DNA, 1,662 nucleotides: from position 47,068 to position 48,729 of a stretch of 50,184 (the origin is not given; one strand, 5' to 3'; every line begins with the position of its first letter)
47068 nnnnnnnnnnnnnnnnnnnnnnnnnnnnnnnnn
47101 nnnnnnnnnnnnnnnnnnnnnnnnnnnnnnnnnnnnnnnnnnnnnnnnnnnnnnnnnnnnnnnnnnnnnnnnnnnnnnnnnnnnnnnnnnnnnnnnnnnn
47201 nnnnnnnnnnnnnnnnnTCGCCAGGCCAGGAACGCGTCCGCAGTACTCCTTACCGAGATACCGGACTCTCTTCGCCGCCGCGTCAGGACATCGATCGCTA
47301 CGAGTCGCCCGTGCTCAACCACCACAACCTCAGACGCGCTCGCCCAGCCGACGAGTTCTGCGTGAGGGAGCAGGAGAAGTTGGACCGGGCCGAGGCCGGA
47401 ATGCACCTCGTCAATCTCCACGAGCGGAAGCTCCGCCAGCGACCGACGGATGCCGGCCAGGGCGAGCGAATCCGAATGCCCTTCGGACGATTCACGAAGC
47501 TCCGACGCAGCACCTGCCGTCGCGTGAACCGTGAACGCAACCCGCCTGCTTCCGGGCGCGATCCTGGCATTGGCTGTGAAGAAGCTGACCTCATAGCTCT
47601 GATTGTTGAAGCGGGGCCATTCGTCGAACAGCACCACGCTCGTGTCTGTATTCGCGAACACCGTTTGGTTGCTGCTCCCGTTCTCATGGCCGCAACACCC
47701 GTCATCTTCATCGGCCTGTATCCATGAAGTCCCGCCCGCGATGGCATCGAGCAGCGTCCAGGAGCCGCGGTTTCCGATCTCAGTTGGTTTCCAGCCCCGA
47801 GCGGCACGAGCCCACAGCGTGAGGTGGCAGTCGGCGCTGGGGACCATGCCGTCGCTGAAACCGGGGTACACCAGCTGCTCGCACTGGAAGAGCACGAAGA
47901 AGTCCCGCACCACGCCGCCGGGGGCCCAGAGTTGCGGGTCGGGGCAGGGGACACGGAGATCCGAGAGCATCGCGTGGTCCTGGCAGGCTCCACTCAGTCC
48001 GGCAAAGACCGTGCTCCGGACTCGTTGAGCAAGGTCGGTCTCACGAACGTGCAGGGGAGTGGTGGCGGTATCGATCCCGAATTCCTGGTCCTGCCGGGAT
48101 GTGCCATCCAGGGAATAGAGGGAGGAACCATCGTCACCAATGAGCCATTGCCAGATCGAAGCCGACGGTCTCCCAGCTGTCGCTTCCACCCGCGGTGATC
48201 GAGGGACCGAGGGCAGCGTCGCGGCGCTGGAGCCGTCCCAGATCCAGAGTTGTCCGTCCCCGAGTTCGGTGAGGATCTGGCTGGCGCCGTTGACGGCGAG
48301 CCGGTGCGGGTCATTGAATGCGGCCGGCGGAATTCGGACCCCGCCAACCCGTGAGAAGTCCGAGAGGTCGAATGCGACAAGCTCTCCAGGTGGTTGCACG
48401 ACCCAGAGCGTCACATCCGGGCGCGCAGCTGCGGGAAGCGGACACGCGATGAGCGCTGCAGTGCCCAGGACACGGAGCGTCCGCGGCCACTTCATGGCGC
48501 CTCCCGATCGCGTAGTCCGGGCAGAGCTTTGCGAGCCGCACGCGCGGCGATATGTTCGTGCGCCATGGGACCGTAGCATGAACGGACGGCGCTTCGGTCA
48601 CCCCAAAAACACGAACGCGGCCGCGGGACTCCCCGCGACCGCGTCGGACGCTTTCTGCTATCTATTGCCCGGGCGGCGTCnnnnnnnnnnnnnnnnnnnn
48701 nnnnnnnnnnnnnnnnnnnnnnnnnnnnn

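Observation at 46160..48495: Lower-G+C two-gene module encoding paralogous secreted Cys/Trp-rich proteins of unknown family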

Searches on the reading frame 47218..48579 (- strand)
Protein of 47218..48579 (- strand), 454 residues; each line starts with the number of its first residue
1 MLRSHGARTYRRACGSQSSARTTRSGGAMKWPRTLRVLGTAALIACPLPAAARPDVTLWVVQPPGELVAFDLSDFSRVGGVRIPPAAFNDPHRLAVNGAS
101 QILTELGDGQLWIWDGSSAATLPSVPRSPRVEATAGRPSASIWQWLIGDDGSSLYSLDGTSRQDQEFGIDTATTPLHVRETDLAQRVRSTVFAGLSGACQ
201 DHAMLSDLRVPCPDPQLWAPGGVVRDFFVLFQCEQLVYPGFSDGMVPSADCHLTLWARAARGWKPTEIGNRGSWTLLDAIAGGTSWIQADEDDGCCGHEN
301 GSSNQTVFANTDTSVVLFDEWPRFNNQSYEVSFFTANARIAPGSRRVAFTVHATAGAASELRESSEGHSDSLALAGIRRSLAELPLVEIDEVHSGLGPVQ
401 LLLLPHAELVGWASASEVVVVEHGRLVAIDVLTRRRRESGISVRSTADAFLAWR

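Call 4: search_protein_families(library=pfam, proteins=[window:47218-48579:-], max_evalue=1)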
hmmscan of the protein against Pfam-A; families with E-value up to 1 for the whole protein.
window:47218-48579:- (454 aa): 0 families

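Call 5: search_protein_families(library=ncbifam, proteins=[window:47218-48579:-], max_evalue=1)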
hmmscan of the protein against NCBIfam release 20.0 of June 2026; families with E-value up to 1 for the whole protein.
window:47218-48579:- (454 aa): 0 families

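Call 8: find_homologous_proteins(query=window:47218-48579:-, max_evalue=0.001)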
Query window:47218-48579:- (454 aa): 35 proteins with E <= 0.001 among 8000 candidates.
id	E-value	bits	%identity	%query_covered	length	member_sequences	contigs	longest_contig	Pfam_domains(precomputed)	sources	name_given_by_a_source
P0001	3.1e-236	803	100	77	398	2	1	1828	-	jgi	jgi:hypothetical protein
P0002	1.5e-158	547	60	94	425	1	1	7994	-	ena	-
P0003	1.3e-138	481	58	90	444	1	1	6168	-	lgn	-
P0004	2.3e-130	454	54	90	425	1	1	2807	-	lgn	-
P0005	1.2e-127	445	54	90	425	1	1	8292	-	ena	-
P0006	8.7e-126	439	51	93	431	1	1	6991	-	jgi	jgi:hypothetical protein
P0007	7.3e-125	436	50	97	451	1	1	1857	-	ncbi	-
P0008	1.4e-122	428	51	92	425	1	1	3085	-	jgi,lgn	-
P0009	2.3e-122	427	49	94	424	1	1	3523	-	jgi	jgi:hypothetical protein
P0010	3.2e-122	427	50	88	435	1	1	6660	-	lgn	-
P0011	3.2e-120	420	50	92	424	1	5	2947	-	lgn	-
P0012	4.8e-119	416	50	89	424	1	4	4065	-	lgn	-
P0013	5.6e-119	416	52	92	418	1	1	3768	-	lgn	-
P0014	1.2e-118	415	49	92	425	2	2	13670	-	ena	-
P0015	8.9e-117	409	49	94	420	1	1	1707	-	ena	-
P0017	2.7e-112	394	48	94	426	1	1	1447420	-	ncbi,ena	-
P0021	3.9e-108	380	49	93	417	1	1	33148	-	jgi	jgi:hypothetical protein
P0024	2.5e-105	371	51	88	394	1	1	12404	-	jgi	-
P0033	2.7e-41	160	30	87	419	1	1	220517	-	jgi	jgi:hypothetical protein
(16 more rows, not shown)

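Call 13: find_encoding_contigs(protein=P0017, flank=10000, max_places=3)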
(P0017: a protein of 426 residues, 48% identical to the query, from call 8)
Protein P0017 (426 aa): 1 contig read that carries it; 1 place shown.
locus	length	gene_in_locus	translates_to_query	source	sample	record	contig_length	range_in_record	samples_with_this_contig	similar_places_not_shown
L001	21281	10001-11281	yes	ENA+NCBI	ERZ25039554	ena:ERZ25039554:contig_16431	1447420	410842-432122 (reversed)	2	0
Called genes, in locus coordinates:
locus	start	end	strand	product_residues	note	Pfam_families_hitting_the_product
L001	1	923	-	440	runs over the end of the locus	PF00072:Response_reg, PF01078:Mg_chelatase (faint), PF00158:Sigma54_activat, PF14532:Sigma54_activ_2, PF07728:AAA_5, PF25601:AAA_lid_14, PF02954:HTH_8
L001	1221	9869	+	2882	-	PF10091:Glycoamylase, PF06165:GH94_b-supersand, PF17167:Glyco_hydro_94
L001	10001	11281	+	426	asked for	-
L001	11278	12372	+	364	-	-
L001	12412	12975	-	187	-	-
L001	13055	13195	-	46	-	-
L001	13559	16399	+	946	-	PF13620:CarboxypepD_reg, PF14905:OMP_b-brl_3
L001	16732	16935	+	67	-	PF00313:CSD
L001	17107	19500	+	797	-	-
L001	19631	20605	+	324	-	-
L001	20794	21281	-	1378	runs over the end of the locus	PF01839:FG-GAP, PF13517:FG-GAP_3 (weak), PF01839:FG-GAP, PF13517:FG-GAP_3 (weak), PF01839:FG-GAP, PF13517:FG-GAP_3 (weak), PF01839:FG-GAP (weak), PF13860:FlgD_ig (weak), +1 more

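Call 20: find_encoding_contigs(protein=P0033, flank=10000, max_places=3)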
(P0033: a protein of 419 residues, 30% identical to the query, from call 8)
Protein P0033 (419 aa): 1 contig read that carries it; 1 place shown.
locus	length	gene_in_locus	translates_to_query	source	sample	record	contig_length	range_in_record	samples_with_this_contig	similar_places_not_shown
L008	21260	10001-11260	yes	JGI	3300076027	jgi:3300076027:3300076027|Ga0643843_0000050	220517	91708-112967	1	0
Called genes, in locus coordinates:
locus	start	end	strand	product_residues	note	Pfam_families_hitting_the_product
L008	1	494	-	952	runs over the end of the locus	PF13646:HEAT_2 (faint)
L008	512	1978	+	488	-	PF05235:CHAD, PF01966:HD, PF21447:Ppx-GppA_III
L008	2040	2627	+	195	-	-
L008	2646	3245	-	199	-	PF21176:RecR_HhH, PF02132:RecR_ZnF (weak), PF13662:Toprim_4, PF01751:Toprim, PF21175:RecR_C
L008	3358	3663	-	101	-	PF02575:YbaB_DNA_bd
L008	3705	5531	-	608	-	PF05496:RuvB_N (weak), PF13177:DNA_pol3_delta2, PF13401:AAA_22 (faint), PF00004:AAA, PF22608:DNAX_ATPase_lid, PF12169:DNA_pol3_gamma3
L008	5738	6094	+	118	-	PF01740:STAS, PF13466:STAS_2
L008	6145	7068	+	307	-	PF03601:Cons_hypoth698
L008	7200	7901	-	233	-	PF14344:DUF4397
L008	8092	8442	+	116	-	PF01035:DNA_binding_1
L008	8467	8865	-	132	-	PF02627:CMD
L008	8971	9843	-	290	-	PF06778:Chlor_dismutase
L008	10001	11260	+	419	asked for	-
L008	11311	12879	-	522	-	PF00144:Beta-lactamase, PF11954:DUF3471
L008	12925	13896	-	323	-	PF00248:Aldo_ket_red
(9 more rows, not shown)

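Call 24: predict_structure(alignment_id=A1)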
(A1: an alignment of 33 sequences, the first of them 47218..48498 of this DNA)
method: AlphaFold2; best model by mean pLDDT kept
length: 427 residues; sequences in the alignment: 33
mean_pLDDT: 86.9   pTM: 0.85
mean pLDDT of the five models: 86.9, 86.2, 85.6, 85.4, 84.8
residues with pLDDT >= 90: 282; 70-90: 74; 50-70: 51; < 50: 20
segments of 3 or more residues with pLDDT < 50: 1-3, 19-22, 105-108
pLDDT, mean of each block of 10 residues (from residue 1): 48 50 68 97 96 97 97 95 94 87 50 85 96 73 76 96 93 72 85 96 89 66 91 94 78 93 74 82 93 94 94 95 96 83 90 97 94 98 97 98 98 97 94
secondary structure, 60 per line:
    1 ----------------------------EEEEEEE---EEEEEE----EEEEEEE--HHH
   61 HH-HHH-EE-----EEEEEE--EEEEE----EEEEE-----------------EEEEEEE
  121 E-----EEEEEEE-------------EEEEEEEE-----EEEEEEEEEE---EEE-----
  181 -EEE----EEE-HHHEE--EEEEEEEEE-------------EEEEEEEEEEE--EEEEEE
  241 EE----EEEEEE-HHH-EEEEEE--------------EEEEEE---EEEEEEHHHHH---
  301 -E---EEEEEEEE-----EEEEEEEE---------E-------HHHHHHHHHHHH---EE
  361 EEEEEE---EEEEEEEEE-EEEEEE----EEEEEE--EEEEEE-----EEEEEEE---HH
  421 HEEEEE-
elements in order: E29-35 E39-44 E49-55 H58-62 E75-80 E83-87 E92-96 E114-121 E127-133 E147-154 E160-169 E173-175 E182-184 E189-191 E200-208 E222-232 E235-242 E247-252 E258-263 E278-283 E287-292 H293-297 E306-313 E319-326 H344-355 E359-366 E370-378 E380-385 E390-395 E398-403 E409-415 E422-426

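Call 27: fold_search(model_id=the predicted structure, library=pdb)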
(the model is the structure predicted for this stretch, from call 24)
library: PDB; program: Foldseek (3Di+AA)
matches with E <= 10: 855; with E <= 0.001: 125
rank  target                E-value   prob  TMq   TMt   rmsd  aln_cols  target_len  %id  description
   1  8oz0_I                1.0e-06  1.00  0.37  0.30  14.3       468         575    9  Structure of a human 48S translation initiation complex with eIF4F and eIF4A (released 2024-02-07)
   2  5jrl_A                1.3e-06  1.00  0.20  0.15  13.1       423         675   11  Crystal Structure of the Sphingopyxin I Lasso Peptide Isopeptidase SpI-IsoP (Native) (released 2016-09-14)
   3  2gop_A                2.4e-06  1.00  0.42  0.53   8.0       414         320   11  The beta-propeller domain of the Trilobed protease from Pyrococcus furiosus reveals an open velcro topology (released 2007-01-23)
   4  4hxg_G                3.6e-06  1.00  0.45  0.33   7.5       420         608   10  Pyrococcus horikoshii acylaminoacyl peptidase (orthorhombic crystal form) (released 2013-05-08)
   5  9n78_LH               4.2e-06  1.00  0.26  0.17  21.1       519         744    9  SSU processome maturation and disassembly, State L (released 2025-11-05)
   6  6ke6_AG               4.8e-06  1.00  0.24  0.15  21.9       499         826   11  3.4 angstrom cryo-EM structure of yeast 90S small subunit preribosome (released 2020-08-05)
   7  9n6z_LH               6.5e-06  1.00  0.23  0.14  21.9       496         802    9  SSU processome maturation and disassembly, State D (released 2025-11-05)
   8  4hxf                  8.8e-06  1.00  0.45  0.33   6.5       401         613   11  Acylaminoacyl peptidase in complex with Z-Gly-Gly-Phe-chloromethyl ketone (released 2013-05-08)
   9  9n6z_LO               1.2e-05  1.00  0.23  0.14  20.1       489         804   11  SSU processome maturation and disassembly, State D (released 2025-11-05)
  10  4hxg_F                1.5e-05  1.00  0.42  0.31   8.5       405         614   11  Pyrococcus horikoshii acylaminoacyl peptidase (orthorhombic crystal form) (released 2013-05-08)
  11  5k1h_B                1.5e-05  1.00  0.37  0.30  13.2       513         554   12  eIF3b relocated to the intersubunit face to interact with eIF1 and below the eIF2 ternary-complex. from the structure  (released 2016-07-13)
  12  1jmx_B                1.7e-05  1.00  0.31  0.38  13.0       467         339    7  crystal structure of a quinohemoprotein amine dehydrogenase from pseudomonas putida (released 2002-01-16)
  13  4hxg_I                1.8e-05  1.00  0.41  0.31   9.1       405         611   11  Pyrococcus horikoshii acylaminoacyl peptidase (orthorhombic crystal form) (released 2013-05-08)
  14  5kjd_A                1.9e-05  1.00  0.36  0.33  10.1       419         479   10  Synechocystis apocarotenoid oxygenase (ACO) mutant - Glu150Gln (released 2016-08-03)
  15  2bkl_A                1.9e-05  1.00  0.33  0.23  11.5       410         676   12  Structural and Mechanistic Analysis of Two Prolyl Endopeptidases: Role of Inter-Domain Dynamics in Catalysis and Speci (released 2005-03-09)
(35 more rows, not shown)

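Call 29: find_related_loci(query=A1, collection=genome_contigs, flank=8000)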
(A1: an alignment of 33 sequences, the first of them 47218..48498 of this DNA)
Query A1 (427 aa) in genome_contigs; peptide patterns used: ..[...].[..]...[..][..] (x = any residue, [..] = any of these).
315 stretches matched a pattern; 280 encode a relative of the query (tblastn E <= 1e-3); the best 80 are kept; 80 distinct loci.
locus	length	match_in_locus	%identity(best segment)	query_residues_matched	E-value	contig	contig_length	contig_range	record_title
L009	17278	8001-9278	48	2-427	2e-114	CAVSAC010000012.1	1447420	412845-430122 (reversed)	MAG: Candidatus Eisenbacteria bacterium isolate MFD05942.bin.1.32 genome assembly, contig: contig_16431, whole genome sh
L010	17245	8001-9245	33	10-424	2e-57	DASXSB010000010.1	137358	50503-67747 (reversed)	MAG TPA_asm: Candidatus Methylomirabilota bacterium isolate SMAG_U4655 k141_2584218, whole genome shotgun sequence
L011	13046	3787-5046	32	11-424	3e-56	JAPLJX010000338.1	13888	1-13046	MAG: Deltaproteobacteria bacterium isolate LacPavin_0818_WC55_MAG_56_7 LacPavin_0818_WC55_scaffold_99972, whole genome s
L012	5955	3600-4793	33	31-424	7e-56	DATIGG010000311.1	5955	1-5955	MAG TPA_asm: Thermodesulfobacteriota bacterium isolate SMAG_U16415 k141_1756240, whole genome shotgun sequence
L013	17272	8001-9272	31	4-424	1e-55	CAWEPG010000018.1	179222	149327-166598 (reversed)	MAG: uncultured Acidimicrobiia bacterium isolate MFD02159.bin.1.95 genome assembly, contig: contig_60127, whole genome s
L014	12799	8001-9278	32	10-424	2e-55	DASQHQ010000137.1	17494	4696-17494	MAG TPA_asm: Bryobacteraceae bacterium isolate SMAG_U11837 k141_358479, whole genome shotgun sequence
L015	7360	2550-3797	32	6-424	2e-54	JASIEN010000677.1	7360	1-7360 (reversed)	MAG: Candidatus Sulfotelmatobacter sp. isolate JOPF440 JOPF_AWAY_contig_1285222, whole genome shotgun sequence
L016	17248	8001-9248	31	15-424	7e-54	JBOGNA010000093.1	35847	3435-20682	MAG: Candidatus Acidiferrales bacterium isolate TC-B2_maxbin2.bin.27 k127_342553, whole genome shotgun sequence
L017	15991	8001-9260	30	2-424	2e-52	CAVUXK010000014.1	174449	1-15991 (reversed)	MAG: uncultured Acidobacteriota bacterium isolate MFD06526.bin.2.99 genome assembly, contig: contig_32990, whole genome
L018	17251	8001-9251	32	6-424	5e-52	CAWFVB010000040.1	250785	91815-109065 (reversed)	MAG: uncultured Acidobacteriaceae bacterium isolate MFD05377.bin.2.169 genome assembly, contig: contig_67874, whole geno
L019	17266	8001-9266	30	1-424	1e-51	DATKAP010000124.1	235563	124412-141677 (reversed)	MAG TPA_asm: Candidatus Binatia bacterium isolate SMAG_U15208 k141_167711, whole genome shotgun sequence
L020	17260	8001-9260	31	11-424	1e-51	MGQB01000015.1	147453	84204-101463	MAG: Deltaproteobacteria bacterium RBG_13_43_22 RBG_13_scaffold_18, whole genome shotgun sequence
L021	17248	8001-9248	31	15-424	2e-51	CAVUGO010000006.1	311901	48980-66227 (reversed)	MAG: uncultured Acidobacteriota bacterium isolate MFD02248.bin.1.141 genome assembly, contig: contig_6921, whole genome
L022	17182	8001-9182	31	31-424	4e-51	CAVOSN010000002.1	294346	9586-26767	MAG: uncultured Acidobacteriota bacterium isolate MFD00031.bin.1.180 genome assembly, contig: contig_11032, whole genome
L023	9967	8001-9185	31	31-424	1e-50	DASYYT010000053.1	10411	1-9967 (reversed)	MAG TPA_asm: Candidatus Sulfotelmatobacter sp. isolate SMAG_U6342 k141_2865, whole genome shotgun sequence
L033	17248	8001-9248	29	9-424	2e-48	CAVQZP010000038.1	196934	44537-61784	MAG: uncultured Acidobacteriota bacterium isolate MFD10071.bin.1.136 genome assembly, contig: contig_40753, whole genome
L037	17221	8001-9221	30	16-424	3e-48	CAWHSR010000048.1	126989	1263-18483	MAG: uncultured Acidobacteriaceae bacterium isolate MFD05521.bin.2.95 genome assembly, contig: contig_67866, whole genom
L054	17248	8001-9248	29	9-424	3e-47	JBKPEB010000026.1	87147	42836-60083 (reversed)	MAG: Acidobacteriota bacterium isolate GB_EKS_MAG_00009 GB_EKS_000001386956, whole genome shotgun sequence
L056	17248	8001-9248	31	9-424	4e-47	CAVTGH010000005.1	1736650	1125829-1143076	MAG: uncultured Acidobacteriaceae bacterium isolate MFD09222.bin.1.109 genome assembly, contig: contig_57037, whole geno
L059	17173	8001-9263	29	8-424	7e-47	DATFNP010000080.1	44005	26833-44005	MAG TPA_asm: Candidatus Sulfotelmatobacter sp. isolate SMAG_U9254 k141_736573, whole genome shotgun sequence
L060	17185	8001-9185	29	31-424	1e-46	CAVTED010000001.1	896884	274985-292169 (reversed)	MAG: uncultured Acidobacteriaceae bacterium isolate MFD00964.bin.2.67 genome assembly, contig: contig_10823, whole genom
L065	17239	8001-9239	28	10-424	2e-46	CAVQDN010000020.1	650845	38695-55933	MAG: uncultured Acidobacteriaceae bacterium isolate MFD03346.bin.2.99 genome assembly, contig: contig_43587, whole genom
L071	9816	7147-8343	28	31-424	2e-46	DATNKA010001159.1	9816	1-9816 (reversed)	MAG TPA_asm: Candidatus Acidiferrales bacterium isolate SMAG_U11413 k141_313239, whole genome shotgun sequence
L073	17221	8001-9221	30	16-424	2e-46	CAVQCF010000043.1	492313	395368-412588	MAG: uncultured Acidobacteriaceae bacterium isolate MFD01138.bin.1.98 genome assembly, contig: contig_9759, whole genome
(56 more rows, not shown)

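Call 32: search_protein_families(library=pfam, proteins=[L065:9002-11077:+, L033:6851-8461:-, L071:3683-5056:+, L073:10909-12399:+, L060:12025-14442:-, L054:6527-7540:-, L037:10432-12219:-, L056:4595-5899:-, L059:1795-3543:+], max_evalue=0.001)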
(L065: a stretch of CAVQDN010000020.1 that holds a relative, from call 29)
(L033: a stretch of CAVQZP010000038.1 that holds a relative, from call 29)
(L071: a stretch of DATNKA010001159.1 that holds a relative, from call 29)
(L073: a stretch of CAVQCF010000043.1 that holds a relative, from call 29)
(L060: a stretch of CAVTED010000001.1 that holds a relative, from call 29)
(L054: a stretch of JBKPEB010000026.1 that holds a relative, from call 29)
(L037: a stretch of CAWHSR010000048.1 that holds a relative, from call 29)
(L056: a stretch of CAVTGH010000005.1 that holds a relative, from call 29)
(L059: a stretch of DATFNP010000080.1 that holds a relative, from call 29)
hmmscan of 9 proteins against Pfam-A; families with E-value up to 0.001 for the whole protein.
L065:9002-11077:+ (692 aa): 1 family
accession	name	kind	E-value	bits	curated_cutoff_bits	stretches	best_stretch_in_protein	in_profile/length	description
PF13231.12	PMT_2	-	7.1e-07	30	26.1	1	221-323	31-133/160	Dolichyl-phosphate-mannose-protein mannosyltransferase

L033:6851-8461:- (537 aa): 1 family
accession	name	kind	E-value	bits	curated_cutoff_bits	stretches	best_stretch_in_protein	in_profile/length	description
PF06778.18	Chlor_dismutase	-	7.3e-58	195.8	25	1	297-518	3-188/189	Chlorite dismutase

L071:3683-5056:+ (458 aa): 1 family
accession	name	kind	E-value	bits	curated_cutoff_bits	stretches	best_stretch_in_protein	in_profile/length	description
PF03601.19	Cons_hypoth698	-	2.4e-47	161.8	24.5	1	173-434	30-302/304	Conserved hypothetical protein 698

L073:10909-12399:+ (497 aa): 0 families

L060:12025-14442:- (806 aa): 2 families
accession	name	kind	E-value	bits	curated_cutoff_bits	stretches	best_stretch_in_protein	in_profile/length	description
PF00144.29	Beta-lactamase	-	6.1e-69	233.1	27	1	315-651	1-315/329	Beta-lactamase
PF11954.13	DUF3471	-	5.6e-28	97.8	29.3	1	697-800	2-101/103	Domain of unknown function (DUF3471)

L054:6527-7540:- (338 aa): 1 family
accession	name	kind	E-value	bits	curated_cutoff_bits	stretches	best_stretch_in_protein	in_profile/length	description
PF02627.25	CMD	-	2.7e-17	63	23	1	256-325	7-77/84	Carboxymuconolactone decarboxylase family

L037:10432-12219:- (596 aa): 2 families
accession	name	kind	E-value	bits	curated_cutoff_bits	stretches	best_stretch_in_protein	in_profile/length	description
PF13520.12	AA_permease_2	-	2.7e-26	92.9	27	1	155-572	10-424/427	Amino acid permease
PF00324.27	AA_permease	-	3e-17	62.9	24.6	1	174-526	31-390/470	Amino acid permease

L056:4595-5899:- (435 aa): 0 families

L059:1795-3543:+ (583 aa): 0 families

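Call 33: search_protein_representatives(alignment_id=A1)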
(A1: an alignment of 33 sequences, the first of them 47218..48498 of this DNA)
Query: 33 sequences, 425 profile positions. Proteins with E-value up to 0.001 (for the whole library): 333; up to 1e-10: 227; up to 1e-30: 117. The best 150 are listed.
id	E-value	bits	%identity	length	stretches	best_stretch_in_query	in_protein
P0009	5.6e-182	621.5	-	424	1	6-425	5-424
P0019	1.3e-174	597.3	-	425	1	1-425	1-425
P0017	4.9e-158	542.7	-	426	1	1-425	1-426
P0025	1.0e-154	531.8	-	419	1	18-425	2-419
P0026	8.3e-147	505.7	-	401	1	15-425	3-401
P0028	4.4e-144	496.7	-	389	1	31-423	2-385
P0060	8.1e-136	469.5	-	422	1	12-423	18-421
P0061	1.4e-134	465.4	-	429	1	12-423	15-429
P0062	1.1e-133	462.5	-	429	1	13-423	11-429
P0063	1.0e-125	436.2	-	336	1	1-336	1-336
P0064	6.7e-125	433.5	-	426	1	6-425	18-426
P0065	4.7e-118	410.9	-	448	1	12-423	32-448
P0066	1.2e-116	406.3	-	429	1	2-423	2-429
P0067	3.7e-115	401.4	-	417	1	17-423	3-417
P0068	1.3e-114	399.6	-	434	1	8-417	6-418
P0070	2.1e-111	389.1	-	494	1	24-422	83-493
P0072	4.6e-108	378.0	-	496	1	17-423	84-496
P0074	2.8e-106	372.2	-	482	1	13-423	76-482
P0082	3.1e-101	355.5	-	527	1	28-423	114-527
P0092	2.7e-90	319.5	-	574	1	25-423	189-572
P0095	4.8e-88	312.1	-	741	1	26-423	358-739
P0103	7.9e-75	268.5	-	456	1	23-332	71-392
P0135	5.4e-49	183.4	-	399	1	244-367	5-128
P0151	1.1e-40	156.0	-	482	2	30-333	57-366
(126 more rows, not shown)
